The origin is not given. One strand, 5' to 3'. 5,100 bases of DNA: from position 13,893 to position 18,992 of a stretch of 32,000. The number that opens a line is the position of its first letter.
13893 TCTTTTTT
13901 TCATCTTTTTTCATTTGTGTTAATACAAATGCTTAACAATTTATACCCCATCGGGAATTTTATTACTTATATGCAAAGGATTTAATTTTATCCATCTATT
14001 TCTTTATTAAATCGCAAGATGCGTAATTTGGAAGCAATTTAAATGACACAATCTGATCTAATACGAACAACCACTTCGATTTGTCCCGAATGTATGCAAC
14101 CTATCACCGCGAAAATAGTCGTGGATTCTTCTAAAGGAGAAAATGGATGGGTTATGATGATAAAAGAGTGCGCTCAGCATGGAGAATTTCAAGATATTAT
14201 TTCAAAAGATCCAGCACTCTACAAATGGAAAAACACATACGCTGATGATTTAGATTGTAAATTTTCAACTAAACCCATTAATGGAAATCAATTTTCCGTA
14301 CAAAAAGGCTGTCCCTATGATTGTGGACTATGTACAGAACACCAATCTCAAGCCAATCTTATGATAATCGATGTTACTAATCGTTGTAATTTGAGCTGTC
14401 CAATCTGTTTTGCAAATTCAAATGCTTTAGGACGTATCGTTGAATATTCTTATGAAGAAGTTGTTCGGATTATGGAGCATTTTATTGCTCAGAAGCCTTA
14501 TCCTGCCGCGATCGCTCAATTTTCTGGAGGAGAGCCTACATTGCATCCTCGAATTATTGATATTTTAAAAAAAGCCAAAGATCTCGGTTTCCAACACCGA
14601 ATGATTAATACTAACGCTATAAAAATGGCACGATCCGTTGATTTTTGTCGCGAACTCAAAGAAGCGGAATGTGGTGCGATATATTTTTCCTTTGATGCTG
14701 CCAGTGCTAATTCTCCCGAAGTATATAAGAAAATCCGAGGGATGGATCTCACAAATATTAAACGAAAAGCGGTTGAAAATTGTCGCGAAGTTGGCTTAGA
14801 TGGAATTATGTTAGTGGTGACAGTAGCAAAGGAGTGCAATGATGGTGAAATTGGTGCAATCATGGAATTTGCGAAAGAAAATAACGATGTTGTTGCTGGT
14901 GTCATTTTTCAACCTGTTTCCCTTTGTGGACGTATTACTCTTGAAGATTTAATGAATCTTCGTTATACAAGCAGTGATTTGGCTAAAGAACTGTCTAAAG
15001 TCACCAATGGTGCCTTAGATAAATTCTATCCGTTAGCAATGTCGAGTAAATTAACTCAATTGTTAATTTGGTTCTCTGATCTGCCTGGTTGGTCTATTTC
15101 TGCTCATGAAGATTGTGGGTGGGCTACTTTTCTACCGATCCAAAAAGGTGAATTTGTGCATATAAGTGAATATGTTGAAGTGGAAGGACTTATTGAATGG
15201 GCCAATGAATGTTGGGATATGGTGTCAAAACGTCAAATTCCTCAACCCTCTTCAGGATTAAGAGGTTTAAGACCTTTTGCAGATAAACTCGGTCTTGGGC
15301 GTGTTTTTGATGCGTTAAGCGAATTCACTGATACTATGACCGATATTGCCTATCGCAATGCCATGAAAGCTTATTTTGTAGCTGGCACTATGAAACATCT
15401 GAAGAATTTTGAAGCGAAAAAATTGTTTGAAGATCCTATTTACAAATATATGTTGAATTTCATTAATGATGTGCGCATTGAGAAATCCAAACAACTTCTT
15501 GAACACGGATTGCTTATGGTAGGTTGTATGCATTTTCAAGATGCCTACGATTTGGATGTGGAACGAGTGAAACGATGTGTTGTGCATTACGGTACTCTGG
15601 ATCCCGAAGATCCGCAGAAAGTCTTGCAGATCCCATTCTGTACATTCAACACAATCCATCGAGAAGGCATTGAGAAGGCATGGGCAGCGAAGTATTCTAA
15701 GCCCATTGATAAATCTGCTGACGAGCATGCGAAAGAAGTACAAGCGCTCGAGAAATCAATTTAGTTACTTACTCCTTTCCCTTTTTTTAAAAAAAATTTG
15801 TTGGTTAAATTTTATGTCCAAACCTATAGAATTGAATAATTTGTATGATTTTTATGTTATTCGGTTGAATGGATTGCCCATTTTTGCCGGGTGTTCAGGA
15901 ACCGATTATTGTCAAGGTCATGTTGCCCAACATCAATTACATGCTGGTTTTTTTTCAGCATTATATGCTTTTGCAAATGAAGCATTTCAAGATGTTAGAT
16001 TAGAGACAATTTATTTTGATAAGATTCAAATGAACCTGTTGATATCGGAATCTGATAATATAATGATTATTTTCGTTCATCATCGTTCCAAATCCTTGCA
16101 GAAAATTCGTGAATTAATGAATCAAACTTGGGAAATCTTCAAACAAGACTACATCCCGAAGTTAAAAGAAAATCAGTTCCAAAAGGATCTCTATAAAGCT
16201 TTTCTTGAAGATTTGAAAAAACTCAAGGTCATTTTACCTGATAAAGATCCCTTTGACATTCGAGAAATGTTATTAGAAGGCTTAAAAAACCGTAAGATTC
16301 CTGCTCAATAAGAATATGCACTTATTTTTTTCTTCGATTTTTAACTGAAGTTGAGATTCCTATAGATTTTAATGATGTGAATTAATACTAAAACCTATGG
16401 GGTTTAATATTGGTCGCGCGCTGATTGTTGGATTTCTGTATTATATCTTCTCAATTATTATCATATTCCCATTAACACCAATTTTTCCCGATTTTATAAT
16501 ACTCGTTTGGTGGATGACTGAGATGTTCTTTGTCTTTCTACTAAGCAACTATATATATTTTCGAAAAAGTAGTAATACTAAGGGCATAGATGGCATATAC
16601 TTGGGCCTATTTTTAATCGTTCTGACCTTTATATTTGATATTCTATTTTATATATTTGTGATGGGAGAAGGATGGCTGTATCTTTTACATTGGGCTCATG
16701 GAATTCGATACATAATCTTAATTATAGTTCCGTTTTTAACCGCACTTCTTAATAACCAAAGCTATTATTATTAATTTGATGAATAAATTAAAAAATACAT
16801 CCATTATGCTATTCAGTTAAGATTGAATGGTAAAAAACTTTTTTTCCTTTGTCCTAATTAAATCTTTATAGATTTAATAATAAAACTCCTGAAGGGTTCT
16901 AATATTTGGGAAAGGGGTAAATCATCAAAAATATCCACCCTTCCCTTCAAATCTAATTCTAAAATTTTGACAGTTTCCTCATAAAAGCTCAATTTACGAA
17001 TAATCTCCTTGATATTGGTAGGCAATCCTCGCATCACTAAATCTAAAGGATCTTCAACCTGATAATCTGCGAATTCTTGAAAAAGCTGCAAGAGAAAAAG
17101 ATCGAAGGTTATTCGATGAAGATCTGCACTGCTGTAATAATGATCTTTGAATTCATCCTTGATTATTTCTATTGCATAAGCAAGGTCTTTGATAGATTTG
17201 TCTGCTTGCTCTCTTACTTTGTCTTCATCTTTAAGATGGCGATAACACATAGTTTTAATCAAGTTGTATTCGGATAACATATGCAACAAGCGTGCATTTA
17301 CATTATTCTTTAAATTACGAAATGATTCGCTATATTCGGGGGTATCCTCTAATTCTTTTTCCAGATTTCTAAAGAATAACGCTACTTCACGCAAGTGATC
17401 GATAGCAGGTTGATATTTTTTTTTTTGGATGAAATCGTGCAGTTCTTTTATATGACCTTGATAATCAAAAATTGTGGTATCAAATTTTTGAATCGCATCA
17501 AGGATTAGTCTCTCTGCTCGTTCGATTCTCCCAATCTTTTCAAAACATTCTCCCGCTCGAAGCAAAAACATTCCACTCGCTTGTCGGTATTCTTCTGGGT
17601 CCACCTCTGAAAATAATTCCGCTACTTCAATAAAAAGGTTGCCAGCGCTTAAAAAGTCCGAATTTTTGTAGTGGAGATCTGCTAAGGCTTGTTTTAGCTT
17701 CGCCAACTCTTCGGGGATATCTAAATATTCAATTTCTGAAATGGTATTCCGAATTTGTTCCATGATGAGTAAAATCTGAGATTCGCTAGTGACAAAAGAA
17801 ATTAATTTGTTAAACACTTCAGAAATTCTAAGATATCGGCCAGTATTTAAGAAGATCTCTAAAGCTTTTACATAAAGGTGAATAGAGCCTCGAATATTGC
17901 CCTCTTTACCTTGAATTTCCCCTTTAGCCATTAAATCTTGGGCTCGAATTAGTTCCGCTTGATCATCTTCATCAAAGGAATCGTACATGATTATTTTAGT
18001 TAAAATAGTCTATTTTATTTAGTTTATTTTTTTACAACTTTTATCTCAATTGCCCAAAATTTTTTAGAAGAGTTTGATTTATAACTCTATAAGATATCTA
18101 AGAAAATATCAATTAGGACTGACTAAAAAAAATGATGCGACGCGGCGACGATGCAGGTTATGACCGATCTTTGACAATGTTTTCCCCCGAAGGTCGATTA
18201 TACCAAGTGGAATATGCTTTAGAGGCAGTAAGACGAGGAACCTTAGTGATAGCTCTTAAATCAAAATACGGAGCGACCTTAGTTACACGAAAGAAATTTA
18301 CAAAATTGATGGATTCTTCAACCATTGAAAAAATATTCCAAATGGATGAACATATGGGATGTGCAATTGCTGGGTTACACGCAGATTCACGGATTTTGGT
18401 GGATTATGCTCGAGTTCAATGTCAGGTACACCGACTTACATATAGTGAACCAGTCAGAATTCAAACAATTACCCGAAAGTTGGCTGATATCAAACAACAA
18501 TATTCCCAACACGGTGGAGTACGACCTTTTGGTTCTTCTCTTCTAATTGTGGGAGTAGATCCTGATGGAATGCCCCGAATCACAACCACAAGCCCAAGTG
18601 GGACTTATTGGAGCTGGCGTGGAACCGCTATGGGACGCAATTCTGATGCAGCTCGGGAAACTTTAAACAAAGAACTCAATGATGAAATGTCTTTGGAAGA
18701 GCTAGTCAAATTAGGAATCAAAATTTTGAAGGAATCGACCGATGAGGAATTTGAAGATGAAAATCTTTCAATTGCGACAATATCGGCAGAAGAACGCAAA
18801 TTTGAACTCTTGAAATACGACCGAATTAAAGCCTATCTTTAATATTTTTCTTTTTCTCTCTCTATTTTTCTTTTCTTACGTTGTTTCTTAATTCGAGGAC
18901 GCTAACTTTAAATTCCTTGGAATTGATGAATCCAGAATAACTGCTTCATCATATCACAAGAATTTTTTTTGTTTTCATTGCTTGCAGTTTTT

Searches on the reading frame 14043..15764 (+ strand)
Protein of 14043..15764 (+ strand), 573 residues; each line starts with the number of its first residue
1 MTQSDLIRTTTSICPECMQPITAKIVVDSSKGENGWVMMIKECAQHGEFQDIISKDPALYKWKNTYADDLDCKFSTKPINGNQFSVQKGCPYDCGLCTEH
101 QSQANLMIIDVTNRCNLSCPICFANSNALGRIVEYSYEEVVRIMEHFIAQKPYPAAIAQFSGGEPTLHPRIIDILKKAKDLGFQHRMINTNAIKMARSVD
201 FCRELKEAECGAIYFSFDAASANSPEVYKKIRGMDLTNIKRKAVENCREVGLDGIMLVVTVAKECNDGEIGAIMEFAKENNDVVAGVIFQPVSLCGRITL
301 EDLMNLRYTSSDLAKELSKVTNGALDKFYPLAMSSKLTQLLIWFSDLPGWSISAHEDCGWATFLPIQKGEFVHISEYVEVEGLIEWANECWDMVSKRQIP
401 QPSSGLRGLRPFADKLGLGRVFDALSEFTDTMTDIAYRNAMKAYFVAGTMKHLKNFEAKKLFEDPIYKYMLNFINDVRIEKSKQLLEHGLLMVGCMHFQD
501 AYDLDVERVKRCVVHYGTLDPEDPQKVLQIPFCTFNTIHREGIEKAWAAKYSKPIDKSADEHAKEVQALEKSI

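Call 36: search_protein_families(library=pfam, proteins=[window:14043-15764:+], max_evalue=0.001)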
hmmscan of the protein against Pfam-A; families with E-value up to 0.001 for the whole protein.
window:14043-15764:+ (573 aa): 2 families
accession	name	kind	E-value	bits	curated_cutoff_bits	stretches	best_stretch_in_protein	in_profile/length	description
PF04055.27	Radical_SAM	-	9.5e-21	75.1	29.5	1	111-277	3-166/166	Radical SAM superfamily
PF23545.1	Zn_ribbon_HMPTM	-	1e-13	51.1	27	1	7-54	2-44/45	HMPTM N-terminal zinc ribbon domain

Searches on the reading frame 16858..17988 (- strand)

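Call 36: search_protein_families(library=pfam, proteins=[window:16858-17988:-], max_evalue=0.001)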
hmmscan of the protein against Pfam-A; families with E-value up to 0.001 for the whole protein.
window:16858-17988:- (376 aa): 1 family
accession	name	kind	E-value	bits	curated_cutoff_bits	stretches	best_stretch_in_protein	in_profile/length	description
PF13424.12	TPR_12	-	0.00079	20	30.1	0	101-166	8-72/77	Tetratricopeptide repeat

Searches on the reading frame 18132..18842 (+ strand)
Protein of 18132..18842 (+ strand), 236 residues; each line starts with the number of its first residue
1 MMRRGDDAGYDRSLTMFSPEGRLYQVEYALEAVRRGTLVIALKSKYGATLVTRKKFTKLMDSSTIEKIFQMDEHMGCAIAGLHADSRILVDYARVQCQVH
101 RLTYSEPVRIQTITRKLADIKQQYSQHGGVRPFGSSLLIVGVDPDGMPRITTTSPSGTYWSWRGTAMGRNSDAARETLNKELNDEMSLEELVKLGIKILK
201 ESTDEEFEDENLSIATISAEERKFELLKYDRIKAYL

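Call 37: search_protein_families(library=pfam, proteins=[window:18132-18842:+], max_evalue=0.001)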
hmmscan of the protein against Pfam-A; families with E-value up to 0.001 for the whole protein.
window:18132-18842:+ (236 aa): 2 families
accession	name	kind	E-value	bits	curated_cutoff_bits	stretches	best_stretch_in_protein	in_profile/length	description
PF00227.31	Proteasome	-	3.7e-53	180.4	22.4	1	33-217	1-189/189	Proteasome subunit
PF10584.14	Proteasome_A_N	-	3.2e-14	52.7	27.7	1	10-32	1-23/23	Proteasome subunit A N-terminal signature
